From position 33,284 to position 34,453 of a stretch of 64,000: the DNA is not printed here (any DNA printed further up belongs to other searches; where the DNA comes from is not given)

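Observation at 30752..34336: Alanyl-tRNA synthetase fused to an N-terminal EF1B-gamma-type GST-like domain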

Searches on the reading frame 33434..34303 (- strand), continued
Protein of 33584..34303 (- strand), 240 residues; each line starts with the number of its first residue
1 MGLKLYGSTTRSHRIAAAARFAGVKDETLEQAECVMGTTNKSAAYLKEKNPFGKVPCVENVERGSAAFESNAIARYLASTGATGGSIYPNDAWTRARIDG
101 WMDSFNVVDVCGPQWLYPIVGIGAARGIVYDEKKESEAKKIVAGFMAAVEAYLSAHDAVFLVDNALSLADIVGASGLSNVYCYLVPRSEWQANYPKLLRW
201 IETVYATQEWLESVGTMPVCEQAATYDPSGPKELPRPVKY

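Call 56: search_protein_families(library=pfam, proteins=[P0341, P0169], max_evalue=0.01)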
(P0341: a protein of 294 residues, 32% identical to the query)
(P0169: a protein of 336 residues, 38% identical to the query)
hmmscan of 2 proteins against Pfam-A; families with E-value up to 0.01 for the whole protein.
P0341 (294 aa): 7 families
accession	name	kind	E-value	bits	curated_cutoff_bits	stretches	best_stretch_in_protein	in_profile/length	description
PF01411.24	tRNA-synt_2c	-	4e-50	171.3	30.3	1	185-289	1-101/552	tRNA synthetases class II (A)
PF00043.30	GST_C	-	2.9e-11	43.9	20.7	1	53-136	9-90/93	Glutathione S-transferase, C-terminal domain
PF21972.1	Arc1p_N_like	-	1.5e-10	41.7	27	1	74-136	16-78/81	Nuclear-export cofactor Arc1p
PF13410.11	GST_C_2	-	3.9e-06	27.3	24.9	1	74-132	10-67/69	Glutathione S-transferase, C-terminal domain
PF14497.11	GST_C_3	-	6.2e-06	26.8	21.6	1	51-134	8-90/104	Glutathione S-transferase, C-terminal domain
PF17171.9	GST_C_6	-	0.00026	21.1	28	1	77-131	3-60/64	Glutathione S-transferase, C-terminal domain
PF17868.7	AAA_lid_8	-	0.0041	17.3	22.8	1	52-84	4-36/72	AAA lid domain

P0169 (336 aa): 8 families
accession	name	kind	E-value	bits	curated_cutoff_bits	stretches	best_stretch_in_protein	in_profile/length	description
PF02798.26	GST_N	-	4e-16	59.5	20.9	1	3-75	2-76/76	Glutathione S-transferase, N-terminal domain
PF01411.24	tRNA-synt_2c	-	7e-16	58.3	30.3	1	271-326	2-57/552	tRNA synthetases class II (A)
PF13409.12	GST_N_2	-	1.1e-10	42.3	25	1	14-75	5-69/70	Glutathione S-transferase, N-terminal domain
PF00043.30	GST_C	-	7.8e-10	39.3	20.7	1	161-211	44-93/93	Glutathione S-transferase, C-terminal domain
PF13417.12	GST_N_3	-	9e-09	36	22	1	15-78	11-72/75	Glutathione S-transferase, N-terminal domain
PF14497.11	GST_C_3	-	0.0015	19.2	21.6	1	161-213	46-97/104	Glutathione S-transferase, C-terminal domain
PF18485.7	GST_N_5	-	0.0019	19.1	29.6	1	16-73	14-69/74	Glutathione S-transferase, N-terminal domain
PF13410.11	GST_C_2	-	0.0049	17.4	24.9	0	160-204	26-67/69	Glutathione S-transferase, C-terminal domain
